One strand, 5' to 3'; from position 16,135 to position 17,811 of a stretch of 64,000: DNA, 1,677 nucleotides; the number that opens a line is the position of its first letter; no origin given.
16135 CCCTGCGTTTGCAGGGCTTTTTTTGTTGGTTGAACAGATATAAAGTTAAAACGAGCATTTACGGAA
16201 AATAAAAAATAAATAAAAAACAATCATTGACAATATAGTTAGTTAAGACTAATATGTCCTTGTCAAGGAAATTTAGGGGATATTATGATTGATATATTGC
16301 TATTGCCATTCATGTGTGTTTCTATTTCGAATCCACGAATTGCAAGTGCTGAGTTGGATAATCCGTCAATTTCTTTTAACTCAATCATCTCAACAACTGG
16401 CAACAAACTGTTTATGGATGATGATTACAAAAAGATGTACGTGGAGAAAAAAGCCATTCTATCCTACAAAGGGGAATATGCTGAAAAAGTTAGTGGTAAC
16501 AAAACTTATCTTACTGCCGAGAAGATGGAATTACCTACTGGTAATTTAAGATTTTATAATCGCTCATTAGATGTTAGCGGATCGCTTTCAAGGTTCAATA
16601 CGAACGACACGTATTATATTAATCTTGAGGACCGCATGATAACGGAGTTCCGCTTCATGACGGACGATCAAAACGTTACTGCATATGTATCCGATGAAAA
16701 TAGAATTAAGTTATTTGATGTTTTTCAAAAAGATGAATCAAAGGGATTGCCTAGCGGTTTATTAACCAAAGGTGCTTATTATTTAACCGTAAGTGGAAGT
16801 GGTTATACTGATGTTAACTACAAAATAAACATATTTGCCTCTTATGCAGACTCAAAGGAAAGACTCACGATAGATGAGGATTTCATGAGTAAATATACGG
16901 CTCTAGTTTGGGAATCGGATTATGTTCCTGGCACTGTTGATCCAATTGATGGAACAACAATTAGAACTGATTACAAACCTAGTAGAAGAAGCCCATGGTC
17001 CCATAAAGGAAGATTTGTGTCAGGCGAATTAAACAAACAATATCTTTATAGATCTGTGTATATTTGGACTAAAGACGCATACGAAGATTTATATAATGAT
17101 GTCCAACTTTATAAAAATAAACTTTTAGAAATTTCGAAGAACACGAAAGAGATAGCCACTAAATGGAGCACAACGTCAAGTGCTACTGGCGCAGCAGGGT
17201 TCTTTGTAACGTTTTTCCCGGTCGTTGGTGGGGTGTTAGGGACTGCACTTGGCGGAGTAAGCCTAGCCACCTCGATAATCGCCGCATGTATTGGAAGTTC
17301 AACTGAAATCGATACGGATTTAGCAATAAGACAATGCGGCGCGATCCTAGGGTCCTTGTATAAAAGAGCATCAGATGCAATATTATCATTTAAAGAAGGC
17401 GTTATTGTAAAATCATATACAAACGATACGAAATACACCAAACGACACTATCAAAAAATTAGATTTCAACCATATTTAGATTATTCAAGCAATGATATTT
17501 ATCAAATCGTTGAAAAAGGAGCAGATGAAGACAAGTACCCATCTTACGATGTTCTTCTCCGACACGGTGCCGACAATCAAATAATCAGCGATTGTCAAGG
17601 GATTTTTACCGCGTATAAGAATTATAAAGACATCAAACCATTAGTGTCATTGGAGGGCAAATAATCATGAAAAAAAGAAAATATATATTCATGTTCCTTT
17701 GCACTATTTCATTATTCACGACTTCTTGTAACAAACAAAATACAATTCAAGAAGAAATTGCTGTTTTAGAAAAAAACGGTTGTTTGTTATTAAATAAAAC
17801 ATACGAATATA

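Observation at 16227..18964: tuf-adjacent module: glycine-zipper protein followed by two tandem lipoprotein paralogues (toxin/immunity-like layout)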

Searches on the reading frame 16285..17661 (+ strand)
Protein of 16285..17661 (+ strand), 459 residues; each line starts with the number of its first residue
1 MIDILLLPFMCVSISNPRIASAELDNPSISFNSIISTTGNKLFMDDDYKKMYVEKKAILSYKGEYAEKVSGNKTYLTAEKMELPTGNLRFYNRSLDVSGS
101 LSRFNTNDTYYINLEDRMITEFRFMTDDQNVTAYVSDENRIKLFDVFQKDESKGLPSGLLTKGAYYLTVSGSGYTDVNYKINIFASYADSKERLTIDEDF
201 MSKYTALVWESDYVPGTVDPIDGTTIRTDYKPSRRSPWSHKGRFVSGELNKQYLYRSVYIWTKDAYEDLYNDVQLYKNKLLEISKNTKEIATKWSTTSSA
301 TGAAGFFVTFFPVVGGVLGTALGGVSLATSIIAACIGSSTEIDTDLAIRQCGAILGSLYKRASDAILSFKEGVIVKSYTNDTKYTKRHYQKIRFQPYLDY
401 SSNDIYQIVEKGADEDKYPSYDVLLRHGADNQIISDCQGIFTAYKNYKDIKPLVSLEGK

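Call 5: search_protein_families(library=pfam, proteins=[window:16285-17661:+], max_evalue=1)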
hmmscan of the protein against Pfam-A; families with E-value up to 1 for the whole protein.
window:16285-17661:+ (459 aa): 2 families
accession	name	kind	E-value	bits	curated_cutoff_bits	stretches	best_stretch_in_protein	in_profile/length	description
PF20608.4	Phage_tube_C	-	0.029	15.2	24.1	1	141-183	36-78/82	Phage tail tube protein C-terminal domain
PF08308.17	PEGA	-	0.029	14.7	20.8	0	161-185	33-57/71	PEGA domain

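Call 7: search_protein_families(library=ncbifam, proteins=[window:16285-17661:+], max_evalue=1)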
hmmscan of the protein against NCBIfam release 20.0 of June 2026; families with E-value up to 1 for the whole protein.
window:16285-17661:+ (459 aa): 1 family
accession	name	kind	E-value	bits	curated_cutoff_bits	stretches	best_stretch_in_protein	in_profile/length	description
NF047809.1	LIC12806_lipo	equivalog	0.17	12.5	100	1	110-144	38-72/94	LIC12806 family lipoprotein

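Call 9: find_homologous_proteins(query=window:16285-17661:+, max_evalue=0.001)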
Query window:16285-17661:+ (459 aa): 16 proteins with E <= 0.001 among 6095 candidates.
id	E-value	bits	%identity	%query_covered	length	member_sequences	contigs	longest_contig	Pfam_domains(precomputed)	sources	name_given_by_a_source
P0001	2.5e-278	941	92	100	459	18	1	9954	-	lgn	-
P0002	2.8e-230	783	76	100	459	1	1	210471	-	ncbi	-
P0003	8.4e-145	501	51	100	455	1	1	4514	-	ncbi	-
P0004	4.1e-144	499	53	98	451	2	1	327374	-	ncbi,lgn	-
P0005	9.7e-88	313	40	100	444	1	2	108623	-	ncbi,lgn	-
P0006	5.4e-86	307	37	98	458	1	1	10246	-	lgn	-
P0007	7.0e-83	297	36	100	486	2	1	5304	-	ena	-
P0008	7.8e-83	297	36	98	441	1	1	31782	-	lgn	-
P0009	1.2e-82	296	37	100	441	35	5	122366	-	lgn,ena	-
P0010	4.8e-81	291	37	99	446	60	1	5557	-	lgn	-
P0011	2.7e-79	285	37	99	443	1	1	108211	-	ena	-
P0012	5.5e-78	281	37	97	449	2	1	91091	-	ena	-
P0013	3.8e-77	278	36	99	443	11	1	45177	-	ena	-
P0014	2.4e-74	269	36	99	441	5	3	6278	-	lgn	-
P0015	7.5e-73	264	35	99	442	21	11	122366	-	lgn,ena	-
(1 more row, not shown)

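Call 10: search_protein_families(library=phrogs, proteins=[window:16285-17661:+], max_evalue=1)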
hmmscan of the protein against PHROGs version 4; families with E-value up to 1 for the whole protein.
window:16285-17661:+ (459 aa): 0 families

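Call 11: search_protein_families(library=padloc, proteins=[window:16285-17661:+], max_evalue=1)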
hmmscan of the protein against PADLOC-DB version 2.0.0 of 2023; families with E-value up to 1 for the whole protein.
window:16285-17661:+ (459 aa): 0 families

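Call 13: find_encoding_contigs(protein=P0002, flank=10000, max_places=3)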
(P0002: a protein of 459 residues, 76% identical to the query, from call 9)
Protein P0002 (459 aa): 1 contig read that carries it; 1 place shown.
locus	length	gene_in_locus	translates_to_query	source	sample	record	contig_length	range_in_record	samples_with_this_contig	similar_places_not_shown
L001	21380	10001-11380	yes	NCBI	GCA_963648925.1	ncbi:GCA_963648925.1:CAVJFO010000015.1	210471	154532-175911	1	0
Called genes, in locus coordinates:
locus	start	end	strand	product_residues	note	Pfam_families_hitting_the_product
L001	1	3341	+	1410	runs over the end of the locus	PF04997:RNA_pol_Rpb1_1, PF00623:RNA_pol_Rpb1_2, PF04983:RNA_pol_Rpb1_3, PF05000:RNA_pol_Rpb1_4, PF04998:RNA_pol_Rpb1_5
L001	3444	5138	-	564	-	PF00535:Glycos_transf_2, PF13641:Glyco_tranf_2_3, PF13632:Glyco_trans_2_3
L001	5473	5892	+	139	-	PF00164:Ribosom_S12_S23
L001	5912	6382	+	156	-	PF00177:Ribosomal_S7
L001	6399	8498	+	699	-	PF00009:GTP_EFTU, PF01926:MMR_HSR1 (faint), PF03144:GTP_EFTU_D2, PF22042:EF-G_D2, PF14492:EFG_III, PF16658:RF3_C, PF03764:EFG_IV, PF00679:EFG_C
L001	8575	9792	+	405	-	PF00009:GTP_EFTU, PF03144:GTP_EFTU_D2, PF03143:GTP_EFTU_D3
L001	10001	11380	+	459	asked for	-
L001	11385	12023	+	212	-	-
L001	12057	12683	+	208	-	-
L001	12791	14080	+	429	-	PF06271:RDD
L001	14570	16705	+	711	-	-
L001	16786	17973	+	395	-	PF06271:RDD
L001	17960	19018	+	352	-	PF06271:RDD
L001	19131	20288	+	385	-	PF00005:ABC_tran, PF13304:AAA_21 (faint), PF17912:OB_MalK (faint)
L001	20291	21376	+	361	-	PF00528:BPD_transp_1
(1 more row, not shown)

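Call 14: find_encoding_contigs(protein=P0004, flank=10000, max_places=3)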
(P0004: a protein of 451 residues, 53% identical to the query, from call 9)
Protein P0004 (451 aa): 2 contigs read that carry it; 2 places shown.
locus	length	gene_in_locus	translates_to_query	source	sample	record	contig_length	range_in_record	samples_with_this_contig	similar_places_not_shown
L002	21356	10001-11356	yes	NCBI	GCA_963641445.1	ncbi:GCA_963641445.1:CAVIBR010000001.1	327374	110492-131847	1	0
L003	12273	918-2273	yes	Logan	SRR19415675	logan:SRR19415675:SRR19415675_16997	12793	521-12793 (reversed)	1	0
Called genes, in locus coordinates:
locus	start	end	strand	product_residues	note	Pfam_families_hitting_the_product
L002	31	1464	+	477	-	PF01637:ATPase_2, PF13191:AAA_16 (weak), PF13173:AAA_14, PF13401:AAA_22 (weak)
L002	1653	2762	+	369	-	PF00890:FAD_binding_2 (weak), PF01266:DAO (weak), PF01494:FAD_binding_3 (faint), PF01593:Amino_oxidase, PF12831:FAD_oxidored, PF13450:NAD_binding_8, PF03275:GLF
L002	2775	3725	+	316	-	PF00480:ROK, PF01869:BcrAD_BadFG (faint)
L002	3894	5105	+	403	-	-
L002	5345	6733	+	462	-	PF01637:ATPase_2, PF13173:AAA_14 (weak), PF03008:DUF234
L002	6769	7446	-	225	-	PF13671:AAA_33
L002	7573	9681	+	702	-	PF05621:TniB (weak), PF23569:NBD_SMAX1, PF00004:AAA, PF17871:AAA_lid_9, PF00004:AAA, PF07724:AAA_2, PF07728:AAA_5, PF10431:ClpB_D2-small, +13 more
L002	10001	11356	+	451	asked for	-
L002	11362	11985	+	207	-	-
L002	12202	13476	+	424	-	PF13173:AAA_14, PF13635:DUF4143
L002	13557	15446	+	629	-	PF04851:ResIII (faint), PF09848:SLFN-g3_helicase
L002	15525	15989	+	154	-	-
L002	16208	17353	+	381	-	PF13173:AAA_14, PF13635:DUF4143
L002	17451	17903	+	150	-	PF13601:HTH_34 (faint), PF12802:MarR_2, PF13463:HTH_27 (weak), PF01047:MarR, PF13412:HTH_24 (weak)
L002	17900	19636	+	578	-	PF00664:ABC_membrane, PF02463:SMC_N (weak), PF00005:ABC_tran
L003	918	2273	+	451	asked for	-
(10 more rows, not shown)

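Call 15: find_encoding_contigs(protein=P0005, flank=10000, max_places=3)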
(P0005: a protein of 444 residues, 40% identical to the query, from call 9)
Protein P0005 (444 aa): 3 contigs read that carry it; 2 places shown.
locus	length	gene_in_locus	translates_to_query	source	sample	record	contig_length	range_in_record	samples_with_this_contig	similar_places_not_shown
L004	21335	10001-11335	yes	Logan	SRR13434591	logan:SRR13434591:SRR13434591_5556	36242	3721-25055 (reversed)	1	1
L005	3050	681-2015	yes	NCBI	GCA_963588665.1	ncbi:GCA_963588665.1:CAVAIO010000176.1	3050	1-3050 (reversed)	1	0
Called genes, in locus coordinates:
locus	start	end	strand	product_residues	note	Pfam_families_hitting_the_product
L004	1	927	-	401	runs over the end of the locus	PF02491:SHS2_FTSA (weak), PF14450:FtsA, PF25216:Volactin (faint)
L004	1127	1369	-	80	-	-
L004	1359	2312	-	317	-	PF01795:Methyltransf_5, PF05175:MTS (faint), PF13847:Methyltransf_31 (faint)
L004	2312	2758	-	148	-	PF02381:MraZ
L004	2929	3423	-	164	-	-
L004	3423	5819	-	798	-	PF01588:tRNA_bind, PF03483:B3_4, PF03484:B5, PF17759:tRNA_synthFbeta, PF03147:FDX-ACB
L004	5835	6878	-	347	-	PF02912:Phe_tRNA-synt_N, PF01409:tRNA-synt_2d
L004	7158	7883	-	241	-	PF22435:MRM3-like_sub_bind (weak), PF08032:SpoU_sub_bind (faint), PF00588:SpoU_methylase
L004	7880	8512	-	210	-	PF01863:YgjP-like, PF10263:SprT-like (weak)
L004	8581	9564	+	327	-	PF04463:2-thiour_desulf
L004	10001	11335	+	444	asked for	-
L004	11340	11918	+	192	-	-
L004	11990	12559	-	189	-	PF13556:HTH_30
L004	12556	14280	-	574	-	PF00128:Alpha-amylase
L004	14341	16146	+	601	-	PF00664:ABC_membrane, PF00005:ABC_tran, PF02463:SMC_N (faint)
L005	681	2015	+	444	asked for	-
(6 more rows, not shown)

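Call 16: find_related_loci(query=A1, collection=genome_contigs, flank=10000)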
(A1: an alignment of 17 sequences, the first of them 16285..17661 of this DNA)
Query A1 (459 aa) in genome_contigs; peptide patterns used: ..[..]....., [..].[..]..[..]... (x = any residue, [..] = any of these).
14 stretches matched a pattern; 7 encode a relative of the query (tblastn E <= 1e-3); 7 distinct loci.
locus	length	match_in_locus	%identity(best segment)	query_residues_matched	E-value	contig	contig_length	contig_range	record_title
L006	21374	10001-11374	76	1-457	0e+0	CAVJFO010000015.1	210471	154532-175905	Hallerella sp. isolate G02630-L1_cleanbin_000024 genome assembly, contig: Spades_G02630-L1_contig_12, whole genome shotg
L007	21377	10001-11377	54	1-457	1e-150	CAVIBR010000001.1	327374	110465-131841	Bacteroides uniformis isolate H07682-L1_cleanbin_000028 genome assembly, contig: Spades_H07682-L1_contig_1, whole genome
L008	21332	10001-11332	40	1-458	1e-94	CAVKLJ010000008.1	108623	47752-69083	Lachnospiraceae bacterium isolate H07689-L1_cleanbin_000018 genome assembly, contig: Spades_H07689-L1_contig_55, whole g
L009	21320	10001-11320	37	1-454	1e-87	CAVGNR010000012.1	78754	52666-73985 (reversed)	Escherichia coli isolate H07629-L1_cleanbin_000009 genome assembly, contig: Spades_H07629-L1_contig_143, whole genome sh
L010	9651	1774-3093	37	1-454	3e-87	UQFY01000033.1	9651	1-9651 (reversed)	uncultured Mollicutes bacterium isolate UMGS237 genome assembly, contig: NODE_2115_length_9651_cov_6.359733, whole genom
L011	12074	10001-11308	37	1-450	1e-77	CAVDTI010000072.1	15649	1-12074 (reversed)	Faecalibacterium prausnitzii isolate H07667-L1_cleanbin_000075 genome assembly, contig: Spades_H07667-L1_contig_3284, wh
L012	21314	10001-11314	36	1-451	2e-79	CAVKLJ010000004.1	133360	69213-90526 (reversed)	Lachnospiraceae bacterium isolate H07689-L1_cleanbin_000018 genome assembly, contig: Spades_H07689-L1_contig_32, whole g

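Call 17: find_encoding_contigs(protein=P0009, flank=10000, max_places=3)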
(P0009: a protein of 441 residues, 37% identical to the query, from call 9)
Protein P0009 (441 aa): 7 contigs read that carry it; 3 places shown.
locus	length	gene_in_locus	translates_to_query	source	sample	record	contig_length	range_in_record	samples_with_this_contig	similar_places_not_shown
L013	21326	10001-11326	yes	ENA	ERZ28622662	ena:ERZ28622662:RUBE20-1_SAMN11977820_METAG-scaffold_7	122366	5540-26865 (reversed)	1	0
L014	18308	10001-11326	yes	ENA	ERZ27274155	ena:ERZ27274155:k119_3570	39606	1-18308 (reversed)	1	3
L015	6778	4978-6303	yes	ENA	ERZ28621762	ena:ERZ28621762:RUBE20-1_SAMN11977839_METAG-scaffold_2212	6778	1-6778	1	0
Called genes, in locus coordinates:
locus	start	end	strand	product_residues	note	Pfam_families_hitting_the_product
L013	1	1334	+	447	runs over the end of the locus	PF14501:HATPase_c_5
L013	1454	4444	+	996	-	PF01915:Glyco_hydro_3_C, PF14310:Fn3-like (weak), PF00933:Glyco_hydro_3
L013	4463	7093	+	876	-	PF00381:PTS-HPr (faint)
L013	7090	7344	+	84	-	-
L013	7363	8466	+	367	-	PF07523:Big_3 (faint)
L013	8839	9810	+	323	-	PF02737:3HCDH_N, PF00725:3HCDH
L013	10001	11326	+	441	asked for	-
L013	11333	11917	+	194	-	-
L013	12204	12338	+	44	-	-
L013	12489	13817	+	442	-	-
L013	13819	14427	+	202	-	-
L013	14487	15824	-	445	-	PF03051:Peptidase_C1_2, PF00112:Peptidase_C1 (faint)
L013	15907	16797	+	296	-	PF01569:PAP2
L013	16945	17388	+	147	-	PF00572:Ribosomal_L13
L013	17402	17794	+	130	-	PF00380:Ribosomal_S9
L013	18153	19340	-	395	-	PF01548:DEDD_Tnp_IS110, PF02371:Transposase_20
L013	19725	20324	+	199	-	-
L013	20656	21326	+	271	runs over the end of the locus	-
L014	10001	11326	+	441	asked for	-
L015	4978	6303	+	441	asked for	-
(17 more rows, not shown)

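Call 18: find_encoding_contigs(protein=P0012, flank=10000, max_places=2)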
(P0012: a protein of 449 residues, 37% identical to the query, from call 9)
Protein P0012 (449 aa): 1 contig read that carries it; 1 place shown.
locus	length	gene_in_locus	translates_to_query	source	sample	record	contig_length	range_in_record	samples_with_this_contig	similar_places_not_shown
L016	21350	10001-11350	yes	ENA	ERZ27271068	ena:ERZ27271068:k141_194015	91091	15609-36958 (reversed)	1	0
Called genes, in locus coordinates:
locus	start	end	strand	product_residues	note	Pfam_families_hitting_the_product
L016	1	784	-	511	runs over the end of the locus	PF07556:DUF1538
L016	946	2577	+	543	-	PF07690:MFS_1, PF13347:MFS_2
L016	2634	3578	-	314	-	PF02645:DegV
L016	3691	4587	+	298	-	PF00561:Abhydrolase_1, PF12146:Hydrolase_4 (weak), PF12697:Abhydrolase_6, PF12146:Hydrolase_4 (weak)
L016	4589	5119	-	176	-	PF00719:Pyrophosphatase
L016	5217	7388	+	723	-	-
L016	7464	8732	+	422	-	PF03547:Mem_trans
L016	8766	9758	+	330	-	PF00389:2-Hacid_dh, PF02826:2-Hacid_dh_C, PF01262:AlaDh_PNT_C (faint)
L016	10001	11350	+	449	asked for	-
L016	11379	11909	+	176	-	-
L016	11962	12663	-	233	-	PF01643:Acyl-ACP_TE, PF13279:4HBT_2 (faint), PF20791:Acyl-ACP_TE_C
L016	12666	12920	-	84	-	PF00550:PP-binding (weak)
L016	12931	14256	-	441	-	PF00501:AMP-binding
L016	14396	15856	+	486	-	PF01266:DAO (weak), PF01593:Amino_oxidase, PF07992:Pyr_redox_2 (weak), PF13450:NAD_binding_8, PF13738:Pyr_redox_3 (weak)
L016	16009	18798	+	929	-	PF00005:ABC_tran, PF02687:FtsX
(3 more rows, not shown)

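Call 28: predict_structure(alignment_id=A1)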
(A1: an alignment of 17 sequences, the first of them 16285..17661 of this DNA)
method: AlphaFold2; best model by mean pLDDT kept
length: 459 residues; sequences in the alignment: 17
mean_pLDDT: 68.0   pTM: 0.68
mean pLDDT of the five models: 68.0, 62.6, 61.8, 59.5, 56.4
residues with pLDDT >= 90: 15; 70-90: 245; 50-70: 116; < 50: 83
segments of 3 or more residues with pLDDT < 50: 1-26, 35-45, 152-154, 222-228, 241-243, 298-302, 315-318, 380-387, 398-401, 403-407, 456-459
pLDDT, mean of each block of 10 residues (from residue 1): 25 27 47 52 49 59 83 76 82 89 86 83 82 83 75 58 86 81 83 78 86 60 49 56 58 78 86 88 81 64 65 60 77 67 77 76 69 64 48 55 49 59 68 69 85 51
secondary structure, 60 per line:
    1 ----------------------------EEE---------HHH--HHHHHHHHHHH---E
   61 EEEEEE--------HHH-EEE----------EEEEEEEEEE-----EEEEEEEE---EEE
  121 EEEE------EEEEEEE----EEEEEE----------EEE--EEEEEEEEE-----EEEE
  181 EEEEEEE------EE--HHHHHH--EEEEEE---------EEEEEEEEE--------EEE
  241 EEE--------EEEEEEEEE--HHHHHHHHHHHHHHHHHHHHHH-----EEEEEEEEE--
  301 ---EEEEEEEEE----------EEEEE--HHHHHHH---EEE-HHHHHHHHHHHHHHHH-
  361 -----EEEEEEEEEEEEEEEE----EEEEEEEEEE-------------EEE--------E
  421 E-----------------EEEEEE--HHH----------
elements in order: E29-31 H46-56 E60-66 E79-81 E92-101 E107-114 E118-124 E131-137 E142-147 E158-160 E163-171 E177-187 H198-203 E206-211 E221-229 E238-243 E252-260 H263-284 E290-298 E304-312 E323-327 H330-336 E340-342 H344-359 E366-381 E386-395 E409-411 E439-444

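Call 29: search_protein_representatives(alignment_id=A1)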
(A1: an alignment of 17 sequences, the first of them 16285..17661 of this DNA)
Query: 17 sequences, 440 profile positions. Proteins with E-value up to 0.001 (for the whole library): 135; up to 1e-10: 29; up to 1e-30: 14. The best 135 are listed.
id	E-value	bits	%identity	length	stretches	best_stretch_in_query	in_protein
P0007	4.6e-200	681.6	-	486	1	1-440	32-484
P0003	1.1e-198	677.1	-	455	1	1-438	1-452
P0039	8.3e-194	660.9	-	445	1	1-439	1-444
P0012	3.3e-180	616.1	-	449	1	10-439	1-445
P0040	5.4e-151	519.8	-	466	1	1-439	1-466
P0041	2.1e-74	267.4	-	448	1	1-435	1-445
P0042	1.1e-62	228.9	-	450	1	1-437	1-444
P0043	8.5e-52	192.9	-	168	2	363-438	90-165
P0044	2.9e-49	184.6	-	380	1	1-360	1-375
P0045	1.2e-41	159.5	-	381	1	93-438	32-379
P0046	1.2e-38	149.6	-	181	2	365-438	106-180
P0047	2.7e-38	148.4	-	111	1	331-439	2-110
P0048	5.1e-34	134.4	-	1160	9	85-175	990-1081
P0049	1.1e-32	130.0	-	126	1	1-94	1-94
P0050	1.9e-25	106.1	-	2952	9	82-170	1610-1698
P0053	5.7e-17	78.2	-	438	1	22-387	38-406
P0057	2.3e-14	69.6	-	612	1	51-344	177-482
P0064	3.8e-11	59.0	-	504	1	50-362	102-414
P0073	1.9e-09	53.4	-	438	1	92-359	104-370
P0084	1.3e-07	47.4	-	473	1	59-381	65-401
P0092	4.6e-07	45.5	-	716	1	7-315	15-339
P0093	5.0e-07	45.4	-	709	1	145-378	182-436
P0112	1.3e-05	40.7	-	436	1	50-381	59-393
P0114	1.7e-05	40.4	-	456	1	62-324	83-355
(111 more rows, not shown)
